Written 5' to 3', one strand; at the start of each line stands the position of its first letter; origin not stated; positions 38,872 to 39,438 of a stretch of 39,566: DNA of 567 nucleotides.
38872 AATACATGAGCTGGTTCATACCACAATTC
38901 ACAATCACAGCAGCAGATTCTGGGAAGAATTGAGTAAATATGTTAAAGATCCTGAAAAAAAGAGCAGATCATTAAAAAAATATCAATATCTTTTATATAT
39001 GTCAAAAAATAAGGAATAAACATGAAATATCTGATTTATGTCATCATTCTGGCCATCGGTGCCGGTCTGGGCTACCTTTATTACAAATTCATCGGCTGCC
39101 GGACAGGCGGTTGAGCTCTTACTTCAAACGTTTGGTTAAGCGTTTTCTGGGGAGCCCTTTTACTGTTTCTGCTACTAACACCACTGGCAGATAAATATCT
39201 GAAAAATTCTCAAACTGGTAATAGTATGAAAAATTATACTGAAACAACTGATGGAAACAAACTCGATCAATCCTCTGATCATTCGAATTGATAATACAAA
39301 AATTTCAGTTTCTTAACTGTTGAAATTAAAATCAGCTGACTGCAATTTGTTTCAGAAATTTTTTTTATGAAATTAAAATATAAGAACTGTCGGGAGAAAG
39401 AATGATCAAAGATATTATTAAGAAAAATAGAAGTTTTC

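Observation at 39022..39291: In-frame TGA in a tiny two-helix membrane protein: candidate selenocysteine (C-x4-U) gene missed by ORF calling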

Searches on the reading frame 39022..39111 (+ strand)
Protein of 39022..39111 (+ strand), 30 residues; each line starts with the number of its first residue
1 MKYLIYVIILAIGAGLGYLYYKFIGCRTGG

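Call 4: search_protein_families(library=pfam, proteins=[window:39022-39111:+], max_evalue=10)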
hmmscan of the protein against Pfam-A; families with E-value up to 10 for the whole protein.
seq(30 aa): 1 family
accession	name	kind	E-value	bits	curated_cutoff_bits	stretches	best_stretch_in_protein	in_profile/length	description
PF15141.11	UQCC3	-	0.45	10.9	33.6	1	2-20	6-24/87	Ubiquinol-cytochrome-c reductase complex assembly factor 3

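Call 16: find_encoding_contigs(protein=window:39022-39111:+, flank=3000, max_places=10)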
Protein seq(30 aa) (30 aa): 5 contigs read that carry it; 5 places shown.
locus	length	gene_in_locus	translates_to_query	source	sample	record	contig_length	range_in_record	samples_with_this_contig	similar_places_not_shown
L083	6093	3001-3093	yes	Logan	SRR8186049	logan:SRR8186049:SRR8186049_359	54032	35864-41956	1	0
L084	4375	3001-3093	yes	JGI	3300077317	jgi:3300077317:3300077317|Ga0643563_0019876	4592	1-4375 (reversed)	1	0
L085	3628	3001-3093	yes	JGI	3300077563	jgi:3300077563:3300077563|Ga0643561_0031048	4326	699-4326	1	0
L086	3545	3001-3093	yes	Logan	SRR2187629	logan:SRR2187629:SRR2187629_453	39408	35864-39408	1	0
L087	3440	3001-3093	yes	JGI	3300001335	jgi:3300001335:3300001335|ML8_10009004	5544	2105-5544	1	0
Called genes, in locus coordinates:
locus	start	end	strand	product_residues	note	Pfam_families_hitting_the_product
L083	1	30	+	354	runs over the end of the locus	PF01594:AI-2E_transport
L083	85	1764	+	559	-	-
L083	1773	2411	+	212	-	-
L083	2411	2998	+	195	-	PF01863:YgjP-like, PF10263:SprT-like (faint)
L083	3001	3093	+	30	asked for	-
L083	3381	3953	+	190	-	PF00881:Nitroreductase, PF14512:TM1586_NiRdase (weak)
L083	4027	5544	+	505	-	PF13860:FlgD_ig (weak)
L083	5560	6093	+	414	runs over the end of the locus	-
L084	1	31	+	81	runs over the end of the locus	?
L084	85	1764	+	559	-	PF18962:Por_Secre_tail (faint)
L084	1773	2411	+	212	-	-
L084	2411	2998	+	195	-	PF01863:YgjP-like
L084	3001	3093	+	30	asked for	-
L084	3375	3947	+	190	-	PF00881:Nitroreductase, PF14512:TM1586_NiRdase (weak)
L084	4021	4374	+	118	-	?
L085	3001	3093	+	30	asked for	-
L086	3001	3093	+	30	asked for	-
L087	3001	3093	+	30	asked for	-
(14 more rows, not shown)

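Call 73: search_protein_representatives(protein=window:39022-39111:+)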
Query: 30 residues. Proteins with E-value up to 0.001 (for the whole library): 3; up to 1e-10: 0; up to 1e-30: 0. The best 3 are listed.
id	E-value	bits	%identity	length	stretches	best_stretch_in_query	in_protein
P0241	1.8e-05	39.4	67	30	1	1-30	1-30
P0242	1.2e-04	36.9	67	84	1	1-30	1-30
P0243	3.0e-04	35.8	68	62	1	2-29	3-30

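Call 75: find_encoding_contigs(protein=P0242, flank=4000, max_places=4)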
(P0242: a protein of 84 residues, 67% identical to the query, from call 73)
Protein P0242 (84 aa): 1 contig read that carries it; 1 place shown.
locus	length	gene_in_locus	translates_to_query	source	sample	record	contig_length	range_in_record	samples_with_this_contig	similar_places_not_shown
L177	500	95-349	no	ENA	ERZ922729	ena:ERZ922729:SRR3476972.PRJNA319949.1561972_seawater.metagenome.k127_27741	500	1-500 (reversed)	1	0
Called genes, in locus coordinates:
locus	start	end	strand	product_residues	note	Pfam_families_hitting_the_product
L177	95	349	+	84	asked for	-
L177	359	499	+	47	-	?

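Call 76: find_encoding_contigs(protein=P0241, flank=4000, max_places=4)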
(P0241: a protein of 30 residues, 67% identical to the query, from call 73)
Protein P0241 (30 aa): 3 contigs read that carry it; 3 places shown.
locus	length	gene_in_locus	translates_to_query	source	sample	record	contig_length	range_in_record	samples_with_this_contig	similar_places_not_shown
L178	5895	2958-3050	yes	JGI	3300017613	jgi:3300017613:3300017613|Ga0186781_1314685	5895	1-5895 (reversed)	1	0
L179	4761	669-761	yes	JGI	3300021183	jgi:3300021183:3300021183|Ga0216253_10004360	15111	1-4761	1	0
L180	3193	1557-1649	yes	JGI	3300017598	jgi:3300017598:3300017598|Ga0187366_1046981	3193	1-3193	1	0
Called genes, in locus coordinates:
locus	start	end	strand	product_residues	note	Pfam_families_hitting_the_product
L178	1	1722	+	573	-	?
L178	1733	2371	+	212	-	-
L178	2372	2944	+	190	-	PF01863:YgjP-like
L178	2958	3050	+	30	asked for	-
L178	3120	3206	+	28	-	-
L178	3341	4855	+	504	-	PF18962:Por_Secre_tail (faint), PF13585:CHU_C (faint), PF13860:FlgD_ig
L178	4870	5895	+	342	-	?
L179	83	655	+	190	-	PF01863:YgjP-like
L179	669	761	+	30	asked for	-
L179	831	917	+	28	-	-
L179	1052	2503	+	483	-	PF18962:Por_Secre_tail (faint), PF13585:CHU_C (faint), PF13860:FlgD_ig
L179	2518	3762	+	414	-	-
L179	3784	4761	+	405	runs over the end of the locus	PF00155:Aminotran_1_2, PF12897:Asp_aminotransf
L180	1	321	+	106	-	?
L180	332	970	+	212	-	-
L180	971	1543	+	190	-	PF01863:YgjP-like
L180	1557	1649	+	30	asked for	-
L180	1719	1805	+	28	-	-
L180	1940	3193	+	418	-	?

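Call 92: find_encoding_contigs(protein=P0243, flank=4000, max_places=4)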
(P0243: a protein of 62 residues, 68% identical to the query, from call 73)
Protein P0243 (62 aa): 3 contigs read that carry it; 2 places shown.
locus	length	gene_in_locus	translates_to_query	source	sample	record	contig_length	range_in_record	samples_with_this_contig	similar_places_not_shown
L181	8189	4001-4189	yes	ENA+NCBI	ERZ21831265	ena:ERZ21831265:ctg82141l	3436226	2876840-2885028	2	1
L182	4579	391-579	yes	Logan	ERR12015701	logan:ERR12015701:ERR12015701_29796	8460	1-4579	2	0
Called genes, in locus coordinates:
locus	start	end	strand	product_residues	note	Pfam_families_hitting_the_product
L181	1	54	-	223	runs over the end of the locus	PF02660:G3P_acyltransf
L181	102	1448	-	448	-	PF00025:Arf (faint), PF01926:MMR_HSR1, PF02421:FeoB_N, PF04548:AIG1 (weak), PF00009:GTP_EFTU, PF01926:MMR_HSR1, PF02421:FeoB_N, PF14714:KH_dom-like, +5 more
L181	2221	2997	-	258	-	-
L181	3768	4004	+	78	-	PF00462:Glutaredoxin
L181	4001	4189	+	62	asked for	PF19628:DUF6132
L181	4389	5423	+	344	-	PF02169:LPP20 (weak)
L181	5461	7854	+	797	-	PF13692:Glyco_trans_1_4, PF00534:Glycos_transf_1, PF13692:Glyco_trans_1_4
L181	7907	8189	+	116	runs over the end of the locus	PF01740:STAS, PF13466:STAS_2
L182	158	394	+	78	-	PF00462:Glutaredoxin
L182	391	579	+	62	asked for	PF19628:DUF6132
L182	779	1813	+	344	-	PF02169:LPP20 (weak)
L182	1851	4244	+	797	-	PF13692:Glyco_trans_1_4, PF00534:Glycos_transf_1, PF13692:Glyco_trans_1_4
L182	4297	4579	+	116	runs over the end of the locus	PF01740:STAS, PF13466:STAS_2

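Call 96: search_protein_families(library=pfam, proteins=[P0243], max_evalue=1)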
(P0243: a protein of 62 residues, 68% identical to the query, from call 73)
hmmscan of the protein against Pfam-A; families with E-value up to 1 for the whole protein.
P0243 (62 aa): 2 families
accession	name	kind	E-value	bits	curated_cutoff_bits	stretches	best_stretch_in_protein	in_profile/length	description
PF19628.4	DUF6132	-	3.1e-09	36.8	23.2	1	4-52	5-53/60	Family of unknown function (DUF6132)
PF02687.27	FtsX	-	0.23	12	25.5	1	4-53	52-104/120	FtsX-like permease C-terminal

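Call 97: search_protein_families(library=ncbifam, proteins=[P0243], max_evalue=1)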
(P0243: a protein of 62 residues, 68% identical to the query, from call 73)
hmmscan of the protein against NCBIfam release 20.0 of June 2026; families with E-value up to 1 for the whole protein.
P0243 (62 aa): 1 family
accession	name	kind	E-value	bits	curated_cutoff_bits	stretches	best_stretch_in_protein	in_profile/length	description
NF038066.1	MptB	equivalog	0.038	12.4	40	1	16-55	58-97/553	polyprenol phosphomannose-dependent alpha 1,6 mannosyltransferase MptB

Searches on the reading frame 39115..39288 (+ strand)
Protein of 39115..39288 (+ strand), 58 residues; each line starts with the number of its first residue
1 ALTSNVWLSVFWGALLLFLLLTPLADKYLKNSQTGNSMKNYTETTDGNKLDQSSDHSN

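Call 18: search_protein_families(library=pfam, proteins=[window:39115-39288:+], max_evalue=10)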
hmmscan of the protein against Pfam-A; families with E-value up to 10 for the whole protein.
seq(58 aa): 1 family
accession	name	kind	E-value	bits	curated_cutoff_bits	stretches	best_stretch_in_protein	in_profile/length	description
PF19667.4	DUF6170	-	0.072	13.6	27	1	3-37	58-90/100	Family of unknown function (DUF6170)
